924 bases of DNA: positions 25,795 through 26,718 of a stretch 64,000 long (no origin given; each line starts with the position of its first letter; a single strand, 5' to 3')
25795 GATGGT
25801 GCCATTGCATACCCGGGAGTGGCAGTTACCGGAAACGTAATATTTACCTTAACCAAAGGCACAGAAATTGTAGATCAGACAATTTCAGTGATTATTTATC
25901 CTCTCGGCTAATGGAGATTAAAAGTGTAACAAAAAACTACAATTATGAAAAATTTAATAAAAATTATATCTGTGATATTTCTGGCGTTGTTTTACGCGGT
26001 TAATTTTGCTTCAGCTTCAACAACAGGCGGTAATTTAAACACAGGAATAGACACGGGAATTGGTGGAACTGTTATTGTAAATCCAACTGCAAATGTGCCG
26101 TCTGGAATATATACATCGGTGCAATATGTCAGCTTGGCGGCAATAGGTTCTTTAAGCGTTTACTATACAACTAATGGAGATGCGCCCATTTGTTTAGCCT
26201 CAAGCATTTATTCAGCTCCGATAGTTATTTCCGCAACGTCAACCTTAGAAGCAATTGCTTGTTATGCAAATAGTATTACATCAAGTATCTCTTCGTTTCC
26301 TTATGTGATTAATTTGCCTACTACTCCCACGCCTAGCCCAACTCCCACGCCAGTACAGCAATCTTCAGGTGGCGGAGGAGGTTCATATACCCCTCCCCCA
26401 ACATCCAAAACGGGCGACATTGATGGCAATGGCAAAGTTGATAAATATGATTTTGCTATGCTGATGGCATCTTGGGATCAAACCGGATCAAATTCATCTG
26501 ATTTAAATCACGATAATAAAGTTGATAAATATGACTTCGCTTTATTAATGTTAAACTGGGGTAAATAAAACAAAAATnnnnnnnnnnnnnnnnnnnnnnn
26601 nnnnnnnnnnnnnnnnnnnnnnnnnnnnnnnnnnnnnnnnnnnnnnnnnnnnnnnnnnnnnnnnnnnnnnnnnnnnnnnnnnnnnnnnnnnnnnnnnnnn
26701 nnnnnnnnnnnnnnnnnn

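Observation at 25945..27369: Adjacent dockerin-bearing and cohesin-like, membrane-anchored proteins: a minimal cohesin-dockerin pair outside a cellulolytic context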

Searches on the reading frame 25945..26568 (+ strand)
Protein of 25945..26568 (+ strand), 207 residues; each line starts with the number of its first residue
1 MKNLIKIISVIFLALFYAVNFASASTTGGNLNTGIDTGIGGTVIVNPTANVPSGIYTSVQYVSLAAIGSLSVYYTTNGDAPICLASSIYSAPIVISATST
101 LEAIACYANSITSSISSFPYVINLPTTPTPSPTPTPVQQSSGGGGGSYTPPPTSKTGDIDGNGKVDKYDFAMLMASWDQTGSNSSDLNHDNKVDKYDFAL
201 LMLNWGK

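Call 3: search_protein_families(library=pfam, proteins=[window:25945-26568:+], max_evalue=1)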
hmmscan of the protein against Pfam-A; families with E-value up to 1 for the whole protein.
window:25945-26568:+ (207 aa): 8 families
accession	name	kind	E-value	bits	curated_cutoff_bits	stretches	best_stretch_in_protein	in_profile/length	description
PF13287.12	Fn3_assoc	-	1.7e-10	41.3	23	1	69-120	9-59/59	Fn3 associated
PF13290.12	CHB_HEX_C_1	-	2.3e-09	37.5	22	1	52-114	2-64/67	Chitobiase/beta-hexosaminidase C-terminal domain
PF00404.24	Dockerin_1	-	3.6e-07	30.7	22.9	1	157-202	2-53/57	Dockerin type I domain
PF00036.39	EF-hand_1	-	0.00088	19.1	25.4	1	158-175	10-27/29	EF hand domain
PF13405.12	EF-hand_6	-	0.0043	17.1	25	1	158-176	10-28/30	EF-hand domain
PF13833.12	EF-hand_8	-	0.056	13.6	28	1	155-174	32-51/54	EF-hand domain pair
PF13202.12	EF-hand_5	-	0.08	12.9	25.9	0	158-172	9-23/25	EF hand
PF01213.24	CAP_N-CM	-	0.18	12.6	19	1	97-146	10-38/43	CAP N-terminal conserved motif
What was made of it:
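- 26410..26565 (+): Gene 1 C-terminal dockerin (aa 156-207). It has two EF-hand-like Ca loops plus helices. Repeat 1 is D158-W177 (Ca ligands D158, D160, N162, D166, D169). Repeat 2 is D186-W205 (D186, N188, D190, D194, D197). The putative recognition residues are K164/K167/Y168 and K192/K195/Y196. Pfam Dockerin_1 30.7 bits against a 22.9 cutoff (call 3).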

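Call 4: search_protein_families(library=ncbifam, proteins=[window:25945-26568:+], max_evalue=1)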
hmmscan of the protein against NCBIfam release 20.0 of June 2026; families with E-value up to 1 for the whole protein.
window:25945-26568:+ (207 aa): 2 families
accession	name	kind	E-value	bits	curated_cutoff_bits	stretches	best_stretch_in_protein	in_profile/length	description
NF041540.1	dockerin_GC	domain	0.036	14.5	29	1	158-200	4-58/67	GC-type dockerin domain-anchored protein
NF011802.0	PRK15267.1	equivalog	0.082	12.7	257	1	71-115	90-133/141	subtilase cytotoxin subunit B-like protein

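Call 23: find_homologous_proteins(query=window:25945-26568:+, max_evalue=0.001)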
Query window:25945-26568:+ (207 aa): 142 proteins with E <= 0.001 among 1028 candidates; the best 120 are listed.
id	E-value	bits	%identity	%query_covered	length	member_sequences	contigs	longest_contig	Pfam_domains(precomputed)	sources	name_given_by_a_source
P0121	8.6e-129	445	100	100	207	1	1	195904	PF00404.25,PF13287.13,PF13290.14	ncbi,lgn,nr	ncbi:MAG: FN3 associated domain-containing protein [bacterium]|nr:FN3 associated domain-containing p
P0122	2.8e-100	352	54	100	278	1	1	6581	PF00404.25,PF13287.13,PF13290.14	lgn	-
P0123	9.3e-98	344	52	100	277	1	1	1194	PF00404.25,PF13287.13,PF13290.14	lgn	-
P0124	2.7e-89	316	47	100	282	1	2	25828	PF00404.25,PF13287.13,PF13290.14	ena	-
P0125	3.3e-88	313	47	94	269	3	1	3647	PF00404.25,PF13287.13,PF13290.14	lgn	-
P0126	6.5e-84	299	45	100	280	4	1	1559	PF00404.25,PF13287.13,PF13290.14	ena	-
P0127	1.3e-83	298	49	100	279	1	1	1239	PF00404.25,PF13287.13,PF13290.14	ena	-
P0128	2.8e-82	293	48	100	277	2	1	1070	PF00404.25,PF13287.13,PF13290.14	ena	-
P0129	3.6e-82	293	66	66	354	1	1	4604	PF13287.13,PF13290.14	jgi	jgi:hypothetical protein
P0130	9.2e-82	292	47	100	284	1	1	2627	PF00404.25,PF13287.13,PF13290.14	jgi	jgi:hypothetical protein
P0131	3.3e-78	280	68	99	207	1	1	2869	PF00404.25,PF13287.13,PF13290.14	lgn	-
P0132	9.0e-76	272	41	100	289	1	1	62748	PF00404.25,PF13287.13,PF13290.14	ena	-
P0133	2.5e-74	267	52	77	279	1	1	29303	PF00404.25,PF13287.13,PF13290.14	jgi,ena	-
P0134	8.0e-68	246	61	98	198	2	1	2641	PF00404.25,PF13287.13,PF13290.14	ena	-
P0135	8.1e-64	233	59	100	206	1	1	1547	PF00404.25,PF13287.13,PF13290.14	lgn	-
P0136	3.1e-60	221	56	100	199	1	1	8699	PF00404.25,PF13287.13,PF13290.14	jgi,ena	-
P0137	9.9e-60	220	47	78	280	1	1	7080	PF00404.25,PF13287.13,PF13290.14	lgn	-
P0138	1.3e-57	213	49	100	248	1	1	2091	PF00404.25,PF13287.13,PF13290.14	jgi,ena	-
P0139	9.1e-56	207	49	100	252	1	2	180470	PF00404.25,PF13290.14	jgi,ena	-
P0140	4.0e-54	201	48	99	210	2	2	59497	PF00404.25,PF13287.13,PF13290.14,PF00036.39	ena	-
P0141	5.7e-54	201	53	93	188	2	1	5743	PF00404.25,PF13287.13,PF13290.14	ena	-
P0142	5.8e-54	201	51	96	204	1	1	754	PF00404.25,PF13287.13,PF13290.14,PF00036.39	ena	-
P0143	1.3e-48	183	50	100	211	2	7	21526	PF00404.25,PF13287.13,PF13290.14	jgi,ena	-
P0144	8.2e-47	177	47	100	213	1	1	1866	PF00404.25,PF13287.13,PF13290.14,PF00036.39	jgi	jgi:hypothetical protein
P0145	4.5e-46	175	45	100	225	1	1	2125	PF00404.25,PF13290.14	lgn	-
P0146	1.2e-45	174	48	88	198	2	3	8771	PF00404.25,PF13287.13,PF13290.14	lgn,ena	-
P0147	3.6e-43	166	42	99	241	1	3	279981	PF00404.25,PF13287.13,PF13290.14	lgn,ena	-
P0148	3.6e-43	166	44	100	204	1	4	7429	PF00404.25,PF13290.14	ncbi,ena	-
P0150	1.0e-39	154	67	58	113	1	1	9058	PF00404.25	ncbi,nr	ncbi:hypothetical protein KJ763_02875, partial [Patescibacteria group bacterium]|nr:hypothetical pro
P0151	1.4e-39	154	47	58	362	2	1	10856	PF00404.25,PF13287.13,PF13290.14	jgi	-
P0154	1.6e-37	147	43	100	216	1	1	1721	PF00404.25,PF13287.13,PF13290.14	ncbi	-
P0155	1.0e-36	144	43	100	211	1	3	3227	PF00404.25,PF13287.13,PF13290.14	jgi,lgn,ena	jgi:hypothetical protein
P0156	2.5e-36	143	45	100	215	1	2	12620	PF00404.25,PF13287.13,PF13290.14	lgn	-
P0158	2.1e-35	140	41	78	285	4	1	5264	PF00404.25,PF13287.13,PF13290.14,PF16403.12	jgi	-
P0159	7.5e-34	135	69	31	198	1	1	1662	PF00404.25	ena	-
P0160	1.2e-33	134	43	88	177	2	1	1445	PF00404.25,PF13287.13,PF13290.14,PF00036.39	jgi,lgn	-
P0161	3.7e-32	130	37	88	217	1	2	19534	PF00404.25,PF13287.13,PF13290.14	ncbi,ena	ncbi:MAG: chitobiase/beta-hexosaminidase C-terminal domain-containing protein [Patescibacteria group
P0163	2.8e-29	120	37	97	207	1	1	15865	PF00404.25,PF13287.13,PF13290.14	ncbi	-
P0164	7.7e-29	119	41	97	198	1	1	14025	PF00404.25,PF13287.13,PF13290.14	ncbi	-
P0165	1.2e-28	118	75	29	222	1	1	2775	PF00404.25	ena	-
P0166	2.5e-26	111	75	25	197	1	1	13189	PF00404.25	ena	-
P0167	3.9e-26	110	60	40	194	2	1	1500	PF00404.25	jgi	-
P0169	2.0e-24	104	69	31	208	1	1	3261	PF00404.25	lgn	-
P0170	2.0e-24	104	67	25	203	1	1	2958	PF00404.25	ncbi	-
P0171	2.4e-24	104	75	25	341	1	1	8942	PF00404.25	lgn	-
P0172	8.7e-24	102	55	49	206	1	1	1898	PF00404.25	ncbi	-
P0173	2.9e-23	101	74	24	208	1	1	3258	PF00404.25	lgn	-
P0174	4.2e-23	100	70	29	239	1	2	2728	PF00404.25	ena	-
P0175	4.7e-23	100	82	24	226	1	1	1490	PF00404.25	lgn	-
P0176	6.7e-23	99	75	25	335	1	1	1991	PF00404.25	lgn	-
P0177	9.4e-23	99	71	27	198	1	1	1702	PF00404.25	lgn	-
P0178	1.3e-22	98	65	27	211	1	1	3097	PF00404.25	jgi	jgi:hypothetical protein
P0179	1.6e-22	98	76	24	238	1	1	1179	PF00404.25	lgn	-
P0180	1.9e-22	98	50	54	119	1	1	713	PF00404.25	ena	-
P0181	3.3e-22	97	65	27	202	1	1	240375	PF00404.25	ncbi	-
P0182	3.3e-22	97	52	49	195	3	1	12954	PF00404.25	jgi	-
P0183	3.5e-22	97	67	35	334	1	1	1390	PF00404.25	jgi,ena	-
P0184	4.5e-22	97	65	35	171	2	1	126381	PF00404.25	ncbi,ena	-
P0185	1.0e-21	96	40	71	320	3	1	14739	PF00404.25,PF13287.13,PF13290.14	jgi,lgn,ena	-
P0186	1.6e-21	95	66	29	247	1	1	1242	PF00404.25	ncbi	-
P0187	2.5e-21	94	70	30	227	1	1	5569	PF00404.25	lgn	-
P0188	4.4e-21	93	66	29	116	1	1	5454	PF00404.25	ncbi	ncbi:hypothetical protein COX74_01020, partial [bacterium (Candidatus Gribaldobacteria) CG_4_10_14_0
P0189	4.7e-21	93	68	24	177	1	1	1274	PF00404.25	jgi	jgi:hypothetical protein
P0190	1.5e-20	92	73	27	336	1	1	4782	PF00404.25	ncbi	-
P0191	3.2e-20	91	59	35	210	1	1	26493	PF00404.25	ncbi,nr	ncbi:MAG: dockerin type I domain-containing protein [Candidatus Gribaldobacteria bacterium]|nr:docke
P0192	4.0e-20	90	75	26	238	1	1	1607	PF00404.25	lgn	-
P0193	6.3e-20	90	60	28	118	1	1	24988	PF00404.25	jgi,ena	-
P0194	8.3e-20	89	76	24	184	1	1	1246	PF00404.25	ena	-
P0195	8.4e-20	89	60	29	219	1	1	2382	PF00404.25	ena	-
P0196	1.2e-19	89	68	28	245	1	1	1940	PF00404.25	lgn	-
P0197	1.2e-19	89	66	27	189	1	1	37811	PF00404.25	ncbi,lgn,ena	-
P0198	1.3e-19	89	75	25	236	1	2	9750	PF00404.25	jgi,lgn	-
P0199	1.5e-19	88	68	24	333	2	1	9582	PF00404.25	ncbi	ncbi:MAG: dockerin type I domain-containing protein [Bacteroidota bacterium]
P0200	1.8e-19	88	78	24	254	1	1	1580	PF00404.25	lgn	-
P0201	3.2e-19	87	76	24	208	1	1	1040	PF00404.25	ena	-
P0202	3.7e-19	87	53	44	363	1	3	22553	PF16410.11,PF00404.25,PF00036.39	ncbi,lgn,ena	-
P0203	4.2e-19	87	71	24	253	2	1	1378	PF00404.25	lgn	-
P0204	5.0e-19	87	65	29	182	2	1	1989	PF00404.25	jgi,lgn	-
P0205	6.1e-19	86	67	23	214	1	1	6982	PF00404.25,PF00036.39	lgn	-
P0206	6.3e-19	86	69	25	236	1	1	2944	PF00404.25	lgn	-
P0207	6.4e-19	86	72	24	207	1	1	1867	PF00404.25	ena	-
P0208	6.8e-19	86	72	28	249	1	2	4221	PF00404.25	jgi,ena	-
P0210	1.9e-18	85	67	28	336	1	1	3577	PF00404.25,PF16403.12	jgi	-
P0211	2.5e-18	84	63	29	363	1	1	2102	PF00404.25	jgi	-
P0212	2.7e-18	84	68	27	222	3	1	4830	PF00404.25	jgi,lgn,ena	-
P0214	3.1e-18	84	65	32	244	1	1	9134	PF00404.25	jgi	-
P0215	5.3e-18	83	63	25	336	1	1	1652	PF00404.25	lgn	-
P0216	5.7e-18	83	67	27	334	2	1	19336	PF00404.25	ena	-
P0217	5.9e-18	83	62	25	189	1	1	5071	PF00404.25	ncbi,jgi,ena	ncbi:MAG: dockerin type I domain-containing protein [Candidatus Paceibacterota bacterium]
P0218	2.3e-17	81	61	29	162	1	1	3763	PF00404.25,PF00036.39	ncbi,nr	ncbi:hypothetical protein KJ671_00840 [Patescibacteria group bacterium]|nr:hypothetical protein [Pat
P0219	3.1e-17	81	72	28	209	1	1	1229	PF00404.25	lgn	-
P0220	4.3e-17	80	67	26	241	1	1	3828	PF00404.25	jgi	jgi:hypothetical protein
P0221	6.4e-17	80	59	29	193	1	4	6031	PF00404.25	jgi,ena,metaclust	metaclust:\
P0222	4.5e-16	77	59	27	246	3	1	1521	PF00404.25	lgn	-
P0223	4.8e-16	77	64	26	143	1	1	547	PF13405.13,PF00404.25,PF00036.39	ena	-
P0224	8.1e-16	76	57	29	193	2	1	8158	PF00404.25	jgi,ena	-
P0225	8.5e-16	76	63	27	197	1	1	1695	PF00404.25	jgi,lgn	-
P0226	1.5e-15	75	61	30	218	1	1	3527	PF00404.25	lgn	-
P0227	1.5e-15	75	64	24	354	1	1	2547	PF00404.25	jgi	-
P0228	1.9e-15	75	64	27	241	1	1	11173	PF00404.25,PF16656.12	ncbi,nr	ncbi:MAG: dockerin type I domain-containing protein, partial [bacterium]|nr:dockerin type I domain-c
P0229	2.7e-15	75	68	25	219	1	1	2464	PF00404.25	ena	-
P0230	3.5e-15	74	47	37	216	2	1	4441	PF00404.25,PF13202.13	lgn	-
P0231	3.5e-15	74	58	28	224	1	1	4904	PF00404.25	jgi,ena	-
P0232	5.9e-15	73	70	24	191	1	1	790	PF00404.25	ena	-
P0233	1.3e-14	72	65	28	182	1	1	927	PF00404.25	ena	-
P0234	1.4e-14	72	65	24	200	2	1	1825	PF00404.25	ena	-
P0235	1.6e-14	72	63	25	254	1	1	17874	PF00404.25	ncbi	ncbi:MAG: dockerin type I domain-containing protein [Patescibacteria group bacterium]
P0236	2.3e-14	72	67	26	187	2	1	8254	PF00404.25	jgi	jgi:hypothetical protein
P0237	2.3e-14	72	57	25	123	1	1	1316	PF00404.25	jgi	jgi:hypothetical protein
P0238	3.2e-14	71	67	25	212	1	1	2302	PF00404.25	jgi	-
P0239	5.0e-14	70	58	26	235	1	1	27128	PF00404.25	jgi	jgi:hypothetical protein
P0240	9.3e-14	70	65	24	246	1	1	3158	PF00404.25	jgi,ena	-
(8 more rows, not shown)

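Call 86: predict_structure(alignment_id=A8)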
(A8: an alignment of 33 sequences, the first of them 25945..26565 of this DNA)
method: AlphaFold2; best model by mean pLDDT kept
length: 207 residues; sequences in the alignment: 33
mean_pLDDT: 80.8   pTM: 0.46
mean pLDDT of the five models: 80.8, 79.7, 79.1, 78.3, 76.6
residues with pLDDT >= 90: 112; 70-90: 42; 50-70: 27; < 50: 26
segments of 3 or more residues with pLDDT < 50: 27-33, 137-150
pLDDT, mean of each block of 10 residues (from residue 1): 74 74 49 52 88 95 94 96 93 95 94 95 76 48 38 75 92 96 92 94 89
secondary structure, 60 per line:
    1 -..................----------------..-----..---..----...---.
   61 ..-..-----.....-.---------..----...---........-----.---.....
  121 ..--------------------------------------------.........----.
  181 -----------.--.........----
elements in order: H2-19 E54-56 E60-62 E71-75 E93-95 E99-106 E116-122 H167-175 H195-203
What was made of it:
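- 26062..26310 (+): Gene 1 cargo: an Ig/FN3-like beta-sandwich (CHB_HEX_C_1 / Fn3_assoc), aa ~40-122. Pfam 41.3 and 37.5 bits (call 3). pLDDT above 90 (call 86).
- On Dockerin type I (Pfam PF00404): Helices at 167-175 and 195-203 (call 86).
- Checked: The AF2 model (call 86) gives a beta-sandwich at aa ~40-122 and two helices at 167-175 and 195-203, all with pLDDT above 90.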

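Call 88: fold_search(model_id=the predicted structure, library=pdb)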
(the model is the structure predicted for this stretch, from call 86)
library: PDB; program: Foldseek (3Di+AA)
matches with E <= 10: 1135; with E <= 0.001: 0
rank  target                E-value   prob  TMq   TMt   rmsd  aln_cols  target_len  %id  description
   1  8ayr_B                1.5e-03  1.00  0.31  0.10   2.4        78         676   27  Sialidases and Fucosidases of Akkermansia muciniphila are key for rapid growth on colonic mucin and nutrient sharing a (released 2023-03-01)
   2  8ayr_A                2.0e-03  1.00  0.32  0.10   2.9        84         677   28  Sialidases and Fucosidases of Akkermansia muciniphila are key for rapid growth on colonic mucin and nutrient sharing a (released 2023-03-01)
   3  3pe9_B                4.9e-03  1.00  0.28  0.59   4.1        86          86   12  Structures of Clostridium thermocellum CbhA fibronectin(III)-like modules (released 2011-11-23)
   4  2y3n_B                6.7e-03  1.00  0.24  0.82   0.7        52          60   29  Type II cohesin-dockerin domain from Bacteroides cellolosolvens (released 2012-01-11)
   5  3pe9_D                9.1e-03  1.00  0.27  0.58   4.2        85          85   10  Structures of Clostridium thermocellum CbhA fibronectin(III)-like modules (released 2011-11-23)
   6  9flv_A                1.2e-02  1.00  0.27  0.15   3.8        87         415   15  CryoEM structure of the fragment-5 (2393-2807) in the grappling hook protein A (GhpA) in the bacterium Aureispira sp.  (released 2024-10-16)
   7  9fly_A                1.2e-02  1.00  0.30  0.08   3.4        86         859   15  CryoEM structure of the base (4151-5009) in the grappling hook protein A (GhpA) in the bacterium Aureispira sp. CCB-QB (released 2024-10-16)
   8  2oxh_Y                1.3e-02  1.00  0.29  0.49   7.2        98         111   15  The SOXYZ Complex of Paracoccus Pantotrophus (released 2007-05-22)
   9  2ox5_D                1.3e-02  1.00  0.27  0.45   6.9        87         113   13  The SoxYZ complex of Paracoccus pantotrophus (released 2007-05-22)
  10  9g8b_A                1.5e-02  1.00  0.29  0.18   3.3        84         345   14  CryoEM structure of the fragment-2 (2892-3236) in the grappling hook protein A (GhpA) in the bacterium Aureispira sp.  (released 2024-10-16)
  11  2eo9_MODEL_1_A        1.7e-02  0.98  0.28  0.44   9.8       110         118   15  Solution structure of the fifth ig-like domain from human Roundabout homo1 (released 2007-10-02)
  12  3pe9_A                2.1e-02  1.00  0.28  0.56   4.2        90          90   10  Structures of Clostridium thermocellum CbhA fibronectin(III)-like modules (released 2011-11-23)
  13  2ox5_F                2.1e-02  0.99  0.29  0.49   7.9        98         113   14  The SoxYZ complex of Paracoccus pantotrophus (released 2007-05-22)
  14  8cka_A                2.4e-02  0.99  0.28  0.13   4.9        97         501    9  Deinococcus radidurans HPI S-layer (released 2023-04-19)
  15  2oxh_B                2.6e-02  0.99  0.28  0.47   7.9        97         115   15  The SOXYZ Complex of Paracoccus Pantotrophus (released 2007-05-22)
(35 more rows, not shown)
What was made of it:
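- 26062..26310 (+): Foldseek best hits are an Akkermansia glycosidase chain (8ayr; 27-28% id over ~80 columns) and CbhA Fn3-like modules (call 88).
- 26410..26565 (+): Superposes on 2y3n_B at 0.7 A, TM 0.82 (call 88).
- On Dockerin type I (Pfam PF00404): Foldseek: 2y3n_B dockerin, rmsd 0.7 A, TM 0.82, 29% identity over 52 columns (call 88).
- Checked: The dockerin part superposes on the B. cellulosolvens dockerin 2y3n_B (rmsd 0.7 A, TM 0.82, 52 columns; call 88).
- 0.7 A fit to a solved dockerin (call 88). The gene 1 cargo (CHB_HEX_C/Fn3_assoc) is a domain type found as an accessory module in glycosidases (calls 3, 88).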
